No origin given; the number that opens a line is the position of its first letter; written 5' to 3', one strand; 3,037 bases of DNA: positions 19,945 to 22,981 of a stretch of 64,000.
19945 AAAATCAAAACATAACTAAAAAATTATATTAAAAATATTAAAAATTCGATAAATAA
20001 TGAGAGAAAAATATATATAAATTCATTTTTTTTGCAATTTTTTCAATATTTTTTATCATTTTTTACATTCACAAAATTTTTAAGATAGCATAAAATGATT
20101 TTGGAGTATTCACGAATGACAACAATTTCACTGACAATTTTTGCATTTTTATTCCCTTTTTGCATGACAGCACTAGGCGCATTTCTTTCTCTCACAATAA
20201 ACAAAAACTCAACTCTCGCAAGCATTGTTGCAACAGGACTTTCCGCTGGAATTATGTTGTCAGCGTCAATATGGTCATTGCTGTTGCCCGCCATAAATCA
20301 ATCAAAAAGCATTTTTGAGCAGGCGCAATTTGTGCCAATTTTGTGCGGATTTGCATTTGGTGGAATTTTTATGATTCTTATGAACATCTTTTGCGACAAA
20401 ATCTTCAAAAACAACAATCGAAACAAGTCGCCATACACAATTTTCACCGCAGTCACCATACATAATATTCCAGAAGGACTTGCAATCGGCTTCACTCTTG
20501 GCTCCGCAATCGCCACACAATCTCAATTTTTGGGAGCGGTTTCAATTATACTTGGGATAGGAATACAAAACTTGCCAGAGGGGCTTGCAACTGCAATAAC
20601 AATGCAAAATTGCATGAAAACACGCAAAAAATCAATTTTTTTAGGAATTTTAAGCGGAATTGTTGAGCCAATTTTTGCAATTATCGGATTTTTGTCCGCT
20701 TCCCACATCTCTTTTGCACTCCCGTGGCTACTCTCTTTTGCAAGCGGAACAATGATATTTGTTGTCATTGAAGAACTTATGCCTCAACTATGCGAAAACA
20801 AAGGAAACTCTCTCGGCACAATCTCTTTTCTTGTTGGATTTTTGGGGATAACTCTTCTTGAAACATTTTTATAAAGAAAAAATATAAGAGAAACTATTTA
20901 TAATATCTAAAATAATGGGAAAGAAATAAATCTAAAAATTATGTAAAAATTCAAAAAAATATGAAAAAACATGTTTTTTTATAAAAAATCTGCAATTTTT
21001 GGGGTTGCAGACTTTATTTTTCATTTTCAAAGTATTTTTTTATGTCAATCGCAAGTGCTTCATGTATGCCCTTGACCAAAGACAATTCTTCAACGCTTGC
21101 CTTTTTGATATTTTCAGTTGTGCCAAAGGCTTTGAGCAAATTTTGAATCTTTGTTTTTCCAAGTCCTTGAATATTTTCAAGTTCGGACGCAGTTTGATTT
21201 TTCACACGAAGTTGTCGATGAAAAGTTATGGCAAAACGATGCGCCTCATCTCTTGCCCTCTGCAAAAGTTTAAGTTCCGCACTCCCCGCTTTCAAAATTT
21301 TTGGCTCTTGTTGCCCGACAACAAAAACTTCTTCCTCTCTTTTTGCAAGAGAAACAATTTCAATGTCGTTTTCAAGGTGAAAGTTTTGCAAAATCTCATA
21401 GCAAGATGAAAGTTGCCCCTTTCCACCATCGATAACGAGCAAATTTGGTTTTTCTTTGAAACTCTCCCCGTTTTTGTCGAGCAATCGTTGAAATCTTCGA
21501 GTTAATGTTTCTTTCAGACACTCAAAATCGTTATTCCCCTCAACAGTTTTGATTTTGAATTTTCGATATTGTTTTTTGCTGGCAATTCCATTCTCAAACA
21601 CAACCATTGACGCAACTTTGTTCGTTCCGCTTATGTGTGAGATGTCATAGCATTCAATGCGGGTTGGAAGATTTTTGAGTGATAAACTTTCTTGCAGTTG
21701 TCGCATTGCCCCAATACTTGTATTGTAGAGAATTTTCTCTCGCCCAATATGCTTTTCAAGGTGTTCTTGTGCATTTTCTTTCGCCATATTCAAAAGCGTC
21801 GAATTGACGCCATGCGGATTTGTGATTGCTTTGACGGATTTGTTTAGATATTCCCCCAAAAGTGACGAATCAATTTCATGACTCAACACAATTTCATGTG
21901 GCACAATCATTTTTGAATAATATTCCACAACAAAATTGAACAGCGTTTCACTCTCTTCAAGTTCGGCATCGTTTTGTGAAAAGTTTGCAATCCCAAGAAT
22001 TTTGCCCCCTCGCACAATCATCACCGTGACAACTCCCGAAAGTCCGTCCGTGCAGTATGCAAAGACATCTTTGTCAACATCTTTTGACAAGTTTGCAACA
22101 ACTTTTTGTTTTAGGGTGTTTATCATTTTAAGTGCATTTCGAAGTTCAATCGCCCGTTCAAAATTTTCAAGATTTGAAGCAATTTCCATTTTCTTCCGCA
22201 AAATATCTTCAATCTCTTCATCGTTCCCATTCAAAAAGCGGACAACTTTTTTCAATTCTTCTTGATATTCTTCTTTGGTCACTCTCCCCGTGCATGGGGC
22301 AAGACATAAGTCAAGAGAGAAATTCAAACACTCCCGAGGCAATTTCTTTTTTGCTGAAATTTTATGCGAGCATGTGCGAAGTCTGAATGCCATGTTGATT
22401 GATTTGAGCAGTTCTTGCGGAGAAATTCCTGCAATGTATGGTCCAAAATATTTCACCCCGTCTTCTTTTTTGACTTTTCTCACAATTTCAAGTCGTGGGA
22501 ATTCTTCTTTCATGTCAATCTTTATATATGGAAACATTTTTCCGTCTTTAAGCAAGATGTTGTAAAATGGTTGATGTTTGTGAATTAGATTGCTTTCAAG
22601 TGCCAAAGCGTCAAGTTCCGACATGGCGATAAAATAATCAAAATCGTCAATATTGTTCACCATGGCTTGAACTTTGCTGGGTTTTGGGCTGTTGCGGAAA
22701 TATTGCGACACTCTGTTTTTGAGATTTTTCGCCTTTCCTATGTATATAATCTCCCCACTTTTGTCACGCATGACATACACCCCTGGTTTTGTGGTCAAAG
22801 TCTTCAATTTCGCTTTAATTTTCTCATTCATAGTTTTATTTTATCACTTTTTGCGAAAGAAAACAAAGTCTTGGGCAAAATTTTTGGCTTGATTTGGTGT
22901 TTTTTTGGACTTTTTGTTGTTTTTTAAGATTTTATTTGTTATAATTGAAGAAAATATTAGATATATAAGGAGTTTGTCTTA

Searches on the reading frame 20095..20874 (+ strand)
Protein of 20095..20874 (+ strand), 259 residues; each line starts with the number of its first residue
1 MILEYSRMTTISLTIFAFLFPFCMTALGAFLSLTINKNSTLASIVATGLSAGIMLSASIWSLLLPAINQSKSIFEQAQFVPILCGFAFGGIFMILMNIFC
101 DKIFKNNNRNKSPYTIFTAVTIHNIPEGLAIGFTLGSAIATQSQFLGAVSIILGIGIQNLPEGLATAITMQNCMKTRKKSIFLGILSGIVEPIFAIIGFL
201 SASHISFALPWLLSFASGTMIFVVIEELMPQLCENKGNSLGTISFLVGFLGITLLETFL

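Call 21: search_protein_families(library=pfam, proteins=[window:20095-20874:+], max_evalue=0.01)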
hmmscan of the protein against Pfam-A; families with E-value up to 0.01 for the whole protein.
window:20095-20874:+ (259 aa): 1 family
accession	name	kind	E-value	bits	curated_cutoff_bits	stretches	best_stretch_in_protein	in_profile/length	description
PF02535.28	Zip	-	1.7e-17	64.1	35.1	1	114-255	179-322/323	ZIP Zinc transporter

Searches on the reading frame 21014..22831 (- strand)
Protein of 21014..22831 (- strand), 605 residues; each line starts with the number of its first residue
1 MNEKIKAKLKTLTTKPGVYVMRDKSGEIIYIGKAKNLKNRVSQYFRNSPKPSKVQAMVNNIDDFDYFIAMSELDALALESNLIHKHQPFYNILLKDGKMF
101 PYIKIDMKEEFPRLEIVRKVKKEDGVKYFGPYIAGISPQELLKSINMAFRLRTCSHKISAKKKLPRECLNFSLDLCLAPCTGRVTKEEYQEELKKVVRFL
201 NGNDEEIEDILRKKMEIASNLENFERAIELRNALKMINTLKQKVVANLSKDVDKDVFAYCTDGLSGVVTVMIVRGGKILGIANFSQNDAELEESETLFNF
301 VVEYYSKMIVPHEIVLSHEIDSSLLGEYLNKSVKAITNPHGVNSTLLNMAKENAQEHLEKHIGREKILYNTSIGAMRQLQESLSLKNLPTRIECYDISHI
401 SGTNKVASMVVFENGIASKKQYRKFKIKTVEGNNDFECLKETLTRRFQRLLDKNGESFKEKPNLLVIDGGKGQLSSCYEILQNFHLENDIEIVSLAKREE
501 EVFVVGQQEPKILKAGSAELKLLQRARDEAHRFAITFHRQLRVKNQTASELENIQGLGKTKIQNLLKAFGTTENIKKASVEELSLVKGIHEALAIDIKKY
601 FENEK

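Call 50: find_homologous_proteins(query=window:21014-22831:-, max_evalue=1e-50)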
Query window:21014-22831:- (605 aa): 7997 proteins with E <= 1e-50 among 8000 candidates; the best 120 are listed.
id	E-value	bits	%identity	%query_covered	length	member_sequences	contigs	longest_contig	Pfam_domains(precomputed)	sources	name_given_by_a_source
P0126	0.0e+0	1317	100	100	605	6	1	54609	PF12826.14,PF27096.1,PF14520.13,PF01541.31,PF22920.3,PF08459.18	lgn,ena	-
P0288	0.0e+0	1052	78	100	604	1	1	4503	PF12826.14,PF27096.1,PF14520.13,PF02151.26,PF01541.31,PF22920.3,PF08459.18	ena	-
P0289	0.0e+0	1050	78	100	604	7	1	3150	PF12826.14,PF27096.1,PF14520.13,PF02151.26,PF01541.31,PF22920.3,PF08459.18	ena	-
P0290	0.0e+0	1050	78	100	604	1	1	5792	PF12826.14,PF27096.1,PF14520.13,PF02151.26,PF01541.31,PF22920.3,PF08459.18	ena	-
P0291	0.0e+0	1049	77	100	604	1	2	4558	PF12826.14,PF27096.1,PF14520.13,PF02151.26,PF01541.31,PF22920.3,PF08459.18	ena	-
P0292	0.0e+0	1045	77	100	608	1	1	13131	PF12826.14,PF27096.1,PF14520.13,PF01541.31,PF22920.3,PF08459.18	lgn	-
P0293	0.0e+0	1039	77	100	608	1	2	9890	PF12826.14,PF27096.1,PF14520.13,PF02151.26,PF01541.31,PF22920.3,PF08459.18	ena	-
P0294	0.0e+0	1038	77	100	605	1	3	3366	PF12826.14,PF27096.1,PF14520.13,PF01541.31,PF22920.3,PF08459.18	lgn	-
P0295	0.0e+0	1038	77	100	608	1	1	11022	PF12826.14,PF27096.1,PF14520.13,PF02151.26,PF01541.31,PF22920.3,PF08459.18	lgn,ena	-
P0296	0.0e+0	1037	77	100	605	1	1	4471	PF12826.14,PF27096.1,PF14520.13,PF01541.31,PF22920.3,PF08459.18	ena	-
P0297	0.0e+0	1037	77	100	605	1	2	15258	PF12826.14,PF27096.1,PF14520.13,PF01541.31,PF22920.3,PF08459.18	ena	-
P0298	0.0e+0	1037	77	100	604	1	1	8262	PF12826.14,PF27096.1,PF14520.13,PF02151.26,PF01541.31,PF22920.3,PF08459.18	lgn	-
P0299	0.0e+0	1037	77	100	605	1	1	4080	PF12826.14,PF27096.1,PF14520.13,PF01541.31,PF22920.3,PF00633.30,PF08459.18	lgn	-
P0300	0.0e+0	1036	77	100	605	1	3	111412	PF12826.14,PF27096.1,PF14520.13,PF01541.31,PF22920.3,PF08459.18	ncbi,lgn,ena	-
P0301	0.0e+0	1036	77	100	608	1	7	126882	PF12826.14,PF27096.1,PF14520.13,PF02151.26,PF01541.31,PF22920.3,PF08459.18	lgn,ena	-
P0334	0.0e+0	1028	77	100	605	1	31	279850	PF12826.14,PF27096.1,PF14520.13,PF01541.31,PF22920.3,PF08459.18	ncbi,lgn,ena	-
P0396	2.6e-297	1005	75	99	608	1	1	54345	PF12826.14,PF27096.1,PF14520.13,PF01541.31,PF22920.3,PF00633.30,PF08459.18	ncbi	ncbi:MAG: excinuclease ABC subunit UvrC [Candidatus Caccovivens sp.]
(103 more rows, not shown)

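Call 52: find_encoding_contigs(protein=P0334, flank=10000, max_places=2)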
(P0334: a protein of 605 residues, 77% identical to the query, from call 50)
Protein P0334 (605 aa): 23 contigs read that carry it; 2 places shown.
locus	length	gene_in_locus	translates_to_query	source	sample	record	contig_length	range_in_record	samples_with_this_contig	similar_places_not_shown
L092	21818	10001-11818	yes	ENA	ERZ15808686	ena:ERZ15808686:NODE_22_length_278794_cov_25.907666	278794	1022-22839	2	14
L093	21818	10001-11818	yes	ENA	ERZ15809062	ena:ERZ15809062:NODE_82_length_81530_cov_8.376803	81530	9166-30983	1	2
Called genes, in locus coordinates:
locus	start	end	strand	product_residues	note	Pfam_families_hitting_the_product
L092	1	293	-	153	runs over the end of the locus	-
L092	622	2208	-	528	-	-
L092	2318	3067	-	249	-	PF00072:Response_reg, PF08769:Spo0A_C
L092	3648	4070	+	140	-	PF01272:GreA_GreB (weak)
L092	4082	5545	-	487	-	-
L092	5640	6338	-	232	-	PF00149:Metallophos, PF12850:Metallophos_2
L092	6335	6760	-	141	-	PF09424:YqeY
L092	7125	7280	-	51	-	-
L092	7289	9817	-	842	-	-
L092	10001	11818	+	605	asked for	PF01541:GIY-YIG, PF27096:UvrC_M, PF22920:UvrC_RNaseH, PF08459:UvrC_RNaseH_dom, PF12826:HHH_2 (weak), PF14520:HHH_5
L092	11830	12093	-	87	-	-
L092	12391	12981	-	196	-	PF00583:Acetyltransf_1 (weak), PF13508:Acetyltransf_7, PF13673:Acetyltransf_10 (weak), PF23209:IDM1_C (weak)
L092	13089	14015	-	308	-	PF01458:SUFBD_core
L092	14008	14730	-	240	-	PF00005:ABC_tran, PF02463:SMC_N, PF13175:AAA_15 (faint), PF13476:AAA_23 (weak), PF13555:AAA_29 (weak), PF13304:AAA_21 (weak)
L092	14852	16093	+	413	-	PF25019:LRR_R13L1-DRL21 (faint)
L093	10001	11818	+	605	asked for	PF01541:GIY-YIG, PF27096:UvrC_M, PF22920:UvrC_RNaseH, PF08459:UvrC_RNaseH_dom, PF12826:HHH_2 (weak), PF14520:HHH_5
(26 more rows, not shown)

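Call 53: find_encoding_contigs(protein=P0301, flank=10000, max_places=2)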
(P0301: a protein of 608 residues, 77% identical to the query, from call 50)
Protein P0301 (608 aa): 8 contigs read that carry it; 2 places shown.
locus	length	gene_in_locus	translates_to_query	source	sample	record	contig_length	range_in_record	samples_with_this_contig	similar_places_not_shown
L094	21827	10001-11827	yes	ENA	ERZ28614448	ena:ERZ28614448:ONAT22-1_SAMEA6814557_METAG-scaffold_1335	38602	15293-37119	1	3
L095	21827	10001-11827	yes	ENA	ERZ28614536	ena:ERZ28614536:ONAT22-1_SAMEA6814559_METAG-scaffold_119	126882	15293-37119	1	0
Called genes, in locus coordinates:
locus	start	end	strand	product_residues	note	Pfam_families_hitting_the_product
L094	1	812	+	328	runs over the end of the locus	PF00589:Phage_integrase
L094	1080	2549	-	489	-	PF09479:Flg_new (faint)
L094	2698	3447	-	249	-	PF00072:Response_reg, PF08769:Spo0A_C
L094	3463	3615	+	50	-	-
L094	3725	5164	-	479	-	-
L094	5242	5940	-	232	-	PF00149:Metallophos, PF12850:Metallophos_2 (weak)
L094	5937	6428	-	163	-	PF09424:YqeY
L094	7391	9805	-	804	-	-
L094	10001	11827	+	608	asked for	PF01541:GIY-YIG, PF27096:UvrC_M, PF02151:UVR (weak), PF22920:UvrC_RNaseH, PF08459:UvrC_RNaseH_dom, PF14520:HHH_5, PF12826:HHH_2 (weak)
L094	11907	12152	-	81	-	-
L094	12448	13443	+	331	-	PF00535:Glycos_transf_2, PF10111:Glyco_tranf_2_2, PF13641:Glyco_tranf_2_3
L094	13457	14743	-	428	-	PF01128:IspD, PF02348:CTP_transf_3 (weak), PF12804:NTP_transf_3, PF04321:RmlD_sub_bind, PF01370:Epimerase, PF00106:adh_short, PF13561:adh_short_C2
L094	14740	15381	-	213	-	PF01128:IspD, PF12804:NTP_transf_3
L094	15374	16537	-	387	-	PF04464:Glyphos_transf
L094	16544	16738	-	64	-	-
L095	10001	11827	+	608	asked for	PF01541:GIY-YIG, PF27096:UvrC_M, PF02151:UVR (weak), PF22920:UvrC_RNaseH, PF08459:UvrC_RNaseH_dom, PF14520:HHH_5, PF12826:HHH_2 (weak)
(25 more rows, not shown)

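Call 54: find_encoding_contigs(protein=P0396, flank=10000, max_places=2)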
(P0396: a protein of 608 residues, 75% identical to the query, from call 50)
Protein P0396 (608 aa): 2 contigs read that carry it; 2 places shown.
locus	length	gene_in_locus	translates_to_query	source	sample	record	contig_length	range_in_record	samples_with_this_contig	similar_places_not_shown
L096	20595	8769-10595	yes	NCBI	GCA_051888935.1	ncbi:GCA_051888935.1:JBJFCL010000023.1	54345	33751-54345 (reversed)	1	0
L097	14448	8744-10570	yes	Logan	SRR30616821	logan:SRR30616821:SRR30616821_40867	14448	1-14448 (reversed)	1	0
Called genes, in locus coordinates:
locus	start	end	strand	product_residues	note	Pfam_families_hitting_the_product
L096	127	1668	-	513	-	-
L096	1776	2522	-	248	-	PF00072:Response_reg, PF08769:Spo0A_C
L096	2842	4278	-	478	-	-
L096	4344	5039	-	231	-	PF00149:Metallophos, PF12850:Metallophos_2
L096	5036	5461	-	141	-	PF09424:YqeY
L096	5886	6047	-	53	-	-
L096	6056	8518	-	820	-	-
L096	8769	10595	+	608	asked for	PF01541:GIY-YIG, PF27096:UvrC_M, PF22920:UvrC_RNaseH, PF08459:UvrC_RNaseH_dom, PF00633:HHH (faint), PF14520:HHH_5, PF12826:HHH_2 (weak)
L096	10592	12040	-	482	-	PF00375:SDF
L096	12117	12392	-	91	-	-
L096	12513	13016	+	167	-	-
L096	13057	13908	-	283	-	PF02645:DegV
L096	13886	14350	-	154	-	PF01978:TrmB (faint), PF12802:MarR_2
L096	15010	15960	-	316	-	PF01061:ABC2_membrane, PF12679:ABC2_membrane_2, PF12698:ABC2_membrane_3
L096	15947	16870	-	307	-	PF02463:SMC_N (weak), PF00005:ABC_tran, PF13175:AAA_15 (faint), PF13304:AAA_21 (weak)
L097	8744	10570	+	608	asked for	PF01541:GIY-YIG, PF27096:UvrC_M, PF22920:UvrC_RNaseH, PF08459:UvrC_RNaseH_dom, PF00633:HHH (faint), PF14520:HHH_5, PF12826:HHH_2 (weak)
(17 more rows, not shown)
